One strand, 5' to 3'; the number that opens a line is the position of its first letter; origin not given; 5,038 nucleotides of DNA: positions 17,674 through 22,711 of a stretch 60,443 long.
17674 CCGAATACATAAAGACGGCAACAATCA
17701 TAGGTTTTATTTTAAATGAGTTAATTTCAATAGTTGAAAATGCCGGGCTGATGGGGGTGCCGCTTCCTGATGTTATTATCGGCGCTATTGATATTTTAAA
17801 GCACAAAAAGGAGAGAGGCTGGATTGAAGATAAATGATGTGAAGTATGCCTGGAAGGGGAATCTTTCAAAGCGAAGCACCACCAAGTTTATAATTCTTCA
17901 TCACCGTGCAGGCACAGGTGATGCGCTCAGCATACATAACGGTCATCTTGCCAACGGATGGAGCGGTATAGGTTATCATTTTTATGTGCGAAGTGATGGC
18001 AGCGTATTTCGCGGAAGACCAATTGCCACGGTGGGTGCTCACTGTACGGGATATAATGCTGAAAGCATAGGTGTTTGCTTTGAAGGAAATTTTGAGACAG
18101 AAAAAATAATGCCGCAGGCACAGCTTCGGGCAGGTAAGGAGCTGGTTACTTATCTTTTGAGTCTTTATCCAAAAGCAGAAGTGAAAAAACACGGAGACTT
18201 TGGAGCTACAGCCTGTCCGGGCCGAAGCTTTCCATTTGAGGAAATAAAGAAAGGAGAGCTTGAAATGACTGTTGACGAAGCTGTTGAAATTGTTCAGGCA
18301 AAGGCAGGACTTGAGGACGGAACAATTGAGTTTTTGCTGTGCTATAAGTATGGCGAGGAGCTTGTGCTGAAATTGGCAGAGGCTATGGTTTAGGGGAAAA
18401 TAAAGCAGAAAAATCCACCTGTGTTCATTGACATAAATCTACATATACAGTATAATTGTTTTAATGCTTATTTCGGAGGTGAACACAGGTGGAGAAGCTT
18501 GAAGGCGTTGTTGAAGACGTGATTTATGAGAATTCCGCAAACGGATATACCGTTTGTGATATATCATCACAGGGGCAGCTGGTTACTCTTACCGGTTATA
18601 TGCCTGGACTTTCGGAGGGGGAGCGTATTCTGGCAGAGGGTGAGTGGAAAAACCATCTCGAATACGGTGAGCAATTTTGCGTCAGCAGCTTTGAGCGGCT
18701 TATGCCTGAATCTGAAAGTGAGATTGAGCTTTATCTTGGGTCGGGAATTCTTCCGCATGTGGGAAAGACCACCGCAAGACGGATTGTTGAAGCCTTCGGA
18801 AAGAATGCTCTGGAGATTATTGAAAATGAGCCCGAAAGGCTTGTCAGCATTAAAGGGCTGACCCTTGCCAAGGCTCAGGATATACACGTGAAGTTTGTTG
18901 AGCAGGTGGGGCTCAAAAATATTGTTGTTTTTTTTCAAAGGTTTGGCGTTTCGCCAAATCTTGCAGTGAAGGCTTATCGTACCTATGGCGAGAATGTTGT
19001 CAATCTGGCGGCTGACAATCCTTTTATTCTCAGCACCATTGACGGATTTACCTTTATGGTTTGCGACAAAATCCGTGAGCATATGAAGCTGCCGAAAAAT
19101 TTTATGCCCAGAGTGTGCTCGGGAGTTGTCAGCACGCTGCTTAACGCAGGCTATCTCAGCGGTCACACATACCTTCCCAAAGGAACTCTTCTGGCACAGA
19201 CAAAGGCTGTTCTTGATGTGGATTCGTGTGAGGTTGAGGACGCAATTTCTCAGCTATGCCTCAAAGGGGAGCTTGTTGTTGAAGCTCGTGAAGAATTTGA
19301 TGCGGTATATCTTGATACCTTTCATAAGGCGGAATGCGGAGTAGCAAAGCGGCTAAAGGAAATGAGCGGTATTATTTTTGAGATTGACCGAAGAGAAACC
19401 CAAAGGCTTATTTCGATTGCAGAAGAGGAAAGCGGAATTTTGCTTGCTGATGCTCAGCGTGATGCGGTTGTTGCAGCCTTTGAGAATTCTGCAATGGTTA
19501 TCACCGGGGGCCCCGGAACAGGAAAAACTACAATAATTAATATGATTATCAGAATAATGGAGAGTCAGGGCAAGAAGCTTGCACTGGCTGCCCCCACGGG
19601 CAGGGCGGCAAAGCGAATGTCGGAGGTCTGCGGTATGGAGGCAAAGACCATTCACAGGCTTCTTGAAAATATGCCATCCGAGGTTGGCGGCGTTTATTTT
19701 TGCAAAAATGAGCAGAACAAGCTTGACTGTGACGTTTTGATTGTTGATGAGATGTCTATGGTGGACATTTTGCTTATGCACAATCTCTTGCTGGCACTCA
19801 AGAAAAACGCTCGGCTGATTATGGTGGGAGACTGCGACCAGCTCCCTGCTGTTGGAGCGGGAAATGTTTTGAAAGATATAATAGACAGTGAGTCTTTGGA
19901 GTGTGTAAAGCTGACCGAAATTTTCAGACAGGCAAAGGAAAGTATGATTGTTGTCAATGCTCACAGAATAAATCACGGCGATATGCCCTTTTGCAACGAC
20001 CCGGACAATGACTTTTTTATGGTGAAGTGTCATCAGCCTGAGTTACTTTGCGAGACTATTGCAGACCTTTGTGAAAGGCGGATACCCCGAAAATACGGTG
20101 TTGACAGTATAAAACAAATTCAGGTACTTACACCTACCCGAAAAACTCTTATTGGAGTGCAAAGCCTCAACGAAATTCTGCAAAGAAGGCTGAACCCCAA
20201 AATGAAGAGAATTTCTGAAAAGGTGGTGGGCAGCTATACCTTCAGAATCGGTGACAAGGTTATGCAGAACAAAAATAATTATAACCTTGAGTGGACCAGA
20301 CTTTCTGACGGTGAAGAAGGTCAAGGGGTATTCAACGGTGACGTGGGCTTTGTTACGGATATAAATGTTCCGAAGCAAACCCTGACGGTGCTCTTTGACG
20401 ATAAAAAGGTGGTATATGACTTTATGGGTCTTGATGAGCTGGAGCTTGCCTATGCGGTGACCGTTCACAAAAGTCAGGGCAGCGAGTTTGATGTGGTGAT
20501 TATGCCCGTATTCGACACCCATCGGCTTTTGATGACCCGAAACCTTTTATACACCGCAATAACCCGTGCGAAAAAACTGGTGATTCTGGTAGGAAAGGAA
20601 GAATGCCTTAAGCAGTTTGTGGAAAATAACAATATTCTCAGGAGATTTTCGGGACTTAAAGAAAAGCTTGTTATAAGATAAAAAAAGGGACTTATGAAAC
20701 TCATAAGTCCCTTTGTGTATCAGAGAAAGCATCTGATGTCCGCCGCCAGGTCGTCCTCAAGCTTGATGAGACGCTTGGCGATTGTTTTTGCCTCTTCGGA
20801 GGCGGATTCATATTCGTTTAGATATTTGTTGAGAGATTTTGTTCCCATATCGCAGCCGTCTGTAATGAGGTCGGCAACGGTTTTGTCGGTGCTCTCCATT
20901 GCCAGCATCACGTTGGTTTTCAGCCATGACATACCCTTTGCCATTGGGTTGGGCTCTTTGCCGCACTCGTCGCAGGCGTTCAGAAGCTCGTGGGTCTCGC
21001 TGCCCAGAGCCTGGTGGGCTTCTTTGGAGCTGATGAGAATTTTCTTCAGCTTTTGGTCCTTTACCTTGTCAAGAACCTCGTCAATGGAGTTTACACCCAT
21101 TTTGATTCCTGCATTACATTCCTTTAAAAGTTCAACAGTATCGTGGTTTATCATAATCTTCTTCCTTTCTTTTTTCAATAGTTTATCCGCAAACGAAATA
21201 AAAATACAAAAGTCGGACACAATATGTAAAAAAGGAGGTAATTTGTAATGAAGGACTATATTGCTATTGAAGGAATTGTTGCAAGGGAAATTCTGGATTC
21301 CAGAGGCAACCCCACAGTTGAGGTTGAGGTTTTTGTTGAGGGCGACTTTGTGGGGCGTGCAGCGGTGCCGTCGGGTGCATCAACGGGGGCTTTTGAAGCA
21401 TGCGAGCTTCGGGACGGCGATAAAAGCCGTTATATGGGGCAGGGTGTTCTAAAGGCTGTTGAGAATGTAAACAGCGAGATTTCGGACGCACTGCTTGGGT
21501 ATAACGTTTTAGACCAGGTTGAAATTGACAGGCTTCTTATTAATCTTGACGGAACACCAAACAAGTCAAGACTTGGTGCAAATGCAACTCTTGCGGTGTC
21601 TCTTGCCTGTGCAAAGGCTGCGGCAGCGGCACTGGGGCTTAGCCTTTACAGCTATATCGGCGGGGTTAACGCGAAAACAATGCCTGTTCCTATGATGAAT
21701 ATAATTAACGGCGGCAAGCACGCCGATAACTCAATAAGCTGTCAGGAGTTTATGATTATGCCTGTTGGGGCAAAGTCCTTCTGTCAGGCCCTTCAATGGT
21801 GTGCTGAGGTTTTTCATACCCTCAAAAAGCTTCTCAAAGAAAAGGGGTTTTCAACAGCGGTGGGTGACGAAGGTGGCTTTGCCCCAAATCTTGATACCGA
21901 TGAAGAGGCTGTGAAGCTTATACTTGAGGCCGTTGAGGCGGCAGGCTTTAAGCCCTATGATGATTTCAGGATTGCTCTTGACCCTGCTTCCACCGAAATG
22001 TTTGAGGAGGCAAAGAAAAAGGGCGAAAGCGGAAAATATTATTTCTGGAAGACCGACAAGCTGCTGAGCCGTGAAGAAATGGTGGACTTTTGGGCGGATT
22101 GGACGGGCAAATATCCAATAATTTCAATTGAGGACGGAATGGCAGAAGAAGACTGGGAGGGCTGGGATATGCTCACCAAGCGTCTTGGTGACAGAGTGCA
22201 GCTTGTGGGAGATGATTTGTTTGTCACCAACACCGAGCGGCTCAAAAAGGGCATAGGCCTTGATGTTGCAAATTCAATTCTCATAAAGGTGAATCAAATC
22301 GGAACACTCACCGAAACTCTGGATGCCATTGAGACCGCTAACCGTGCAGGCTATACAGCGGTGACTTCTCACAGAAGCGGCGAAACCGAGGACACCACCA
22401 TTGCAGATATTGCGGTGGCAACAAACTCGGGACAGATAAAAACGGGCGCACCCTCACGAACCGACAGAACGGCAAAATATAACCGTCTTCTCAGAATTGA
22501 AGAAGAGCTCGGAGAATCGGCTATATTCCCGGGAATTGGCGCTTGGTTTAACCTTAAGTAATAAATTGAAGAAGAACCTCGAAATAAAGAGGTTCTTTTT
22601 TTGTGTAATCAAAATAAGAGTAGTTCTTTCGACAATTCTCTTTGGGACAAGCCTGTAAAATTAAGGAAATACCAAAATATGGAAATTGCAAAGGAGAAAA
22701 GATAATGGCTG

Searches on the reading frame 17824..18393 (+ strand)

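Call 51: search_protein_families(library=pfam, proteins=[window:17824-18393:+], max_evalue=0.001)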
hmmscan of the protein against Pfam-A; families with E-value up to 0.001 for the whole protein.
window:17824-18393:+ (189 aa): 1 family
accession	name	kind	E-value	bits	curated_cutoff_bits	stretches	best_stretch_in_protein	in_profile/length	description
PF01510.30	Amidase_2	-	9.4e-20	71.7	26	1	19-134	4-131/131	N-acetylmuramoyl-L-alanine amidase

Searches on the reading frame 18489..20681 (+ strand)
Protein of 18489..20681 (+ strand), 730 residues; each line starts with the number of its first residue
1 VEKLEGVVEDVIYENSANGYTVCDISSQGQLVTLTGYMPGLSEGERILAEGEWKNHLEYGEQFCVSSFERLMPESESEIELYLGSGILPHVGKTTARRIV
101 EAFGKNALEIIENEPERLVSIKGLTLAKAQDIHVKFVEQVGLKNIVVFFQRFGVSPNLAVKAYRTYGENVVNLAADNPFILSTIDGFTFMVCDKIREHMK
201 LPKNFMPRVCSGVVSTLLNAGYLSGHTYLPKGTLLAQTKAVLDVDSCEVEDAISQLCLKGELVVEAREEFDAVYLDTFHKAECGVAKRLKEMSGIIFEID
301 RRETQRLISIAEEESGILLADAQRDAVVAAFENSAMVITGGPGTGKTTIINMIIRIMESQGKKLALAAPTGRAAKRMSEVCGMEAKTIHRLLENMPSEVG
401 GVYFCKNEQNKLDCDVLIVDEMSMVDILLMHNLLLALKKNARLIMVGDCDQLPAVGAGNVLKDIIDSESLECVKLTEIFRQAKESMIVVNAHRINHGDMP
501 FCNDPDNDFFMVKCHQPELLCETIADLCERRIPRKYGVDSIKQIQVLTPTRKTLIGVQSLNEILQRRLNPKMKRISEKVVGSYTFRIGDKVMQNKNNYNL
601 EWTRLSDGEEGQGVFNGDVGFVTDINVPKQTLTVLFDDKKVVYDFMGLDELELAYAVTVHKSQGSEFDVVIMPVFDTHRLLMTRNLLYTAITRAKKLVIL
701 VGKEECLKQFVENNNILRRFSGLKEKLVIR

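Call 51: search_protein_families(library=pfam, proteins=[window:18489-20681:+], max_evalue=0.001)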
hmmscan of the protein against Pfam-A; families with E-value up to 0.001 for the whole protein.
window:18489-20681:+ (730 aa): 19 families
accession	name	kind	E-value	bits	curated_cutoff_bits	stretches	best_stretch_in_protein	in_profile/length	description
PF13245.12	AAA_19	-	2.2e-44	151.3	25.1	1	323-456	1-133/134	AAA domain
PF13604.12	AAA_30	-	1.6e-43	149.1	27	1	319-500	2-174/191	AAA domain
PF23139.1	OB_YrrC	-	1.7e-24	85.9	27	1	1-73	1-76/76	ATP-dependent DNA helicase YrrC, OB-fold domain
PF14490.11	HHH_RecD2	-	2.4e-23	82.3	27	1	138-228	1-92/92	ATP-dependent RecD2 DNA helicase HHH domain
PF13538.12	UvrD_C_2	-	2.1e-20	72.7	27.4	1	653-701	1-52/52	UvrD-like helicase C-terminal domain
PF18335.7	SH3_13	-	7.5e-20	70.9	41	1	560-636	1-65/65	ATP-dependent RecD-like DNA helicase SH3 domain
PF01443.25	Viral_helicase1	-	2.4e-12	47.6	21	2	639-700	168-226/228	Viral superfamily 1 RNA helicase core domain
PF13086.12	AAA_11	-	1.6e-10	41.6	27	1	320-373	3-64/257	AAA domain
PF14520.12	HHH_5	-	2.3e-06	28.4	27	1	89-133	8-52/57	Helix-hairpin-helix domain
PF05127.21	NAT10_TcmA_helicase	-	4.8e-06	27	22.7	1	337-439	1-112/176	RNA cytidine acetyltransferase NAT10/TcmA, helicase domain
PF05970.20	PIF1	-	1.1e-05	25.6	25.9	1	331-484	20-192/223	PIF1-like helicase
PF00270.35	DEAD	-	3e-05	24.2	26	1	322-466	3-143/167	DEAD/DEAH box helicase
PF00580.27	UvrD-helicase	-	6.7e-05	23.1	23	1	321-379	3-63/271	UvrD/REP helicase N-terminal domain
PF20720.3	nSTAND3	-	0.0001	22.5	27.2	1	324-363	8-47/155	Novel STAND NTPase 3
PF13401.12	AAA_22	-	0.00013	22.8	27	0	333-447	5-122/130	AAA domain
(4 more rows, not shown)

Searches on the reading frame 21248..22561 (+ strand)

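Call 52: search_protein_families(library=pfam, proteins=[window:21248-22561:+], max_evalue=0.001)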
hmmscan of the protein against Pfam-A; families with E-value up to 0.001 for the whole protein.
window:21248-22561:+ (437 aa): 3 families
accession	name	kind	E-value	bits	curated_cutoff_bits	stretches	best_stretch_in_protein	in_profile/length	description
PF00113.28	Enolase_C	-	4e-125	417.4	21.5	1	143-430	2-290/296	Enolase, C-terminal TIM barrel domain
PF03952.21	Enolase_N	-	6e-59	198.4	35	1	7-137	1-131/131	Enolase, N-terminal domain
PF07476.17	MAAL_C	-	0.0005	19.8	27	1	311-397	134-221/249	Methylaspartate ammonia-lyase C-terminus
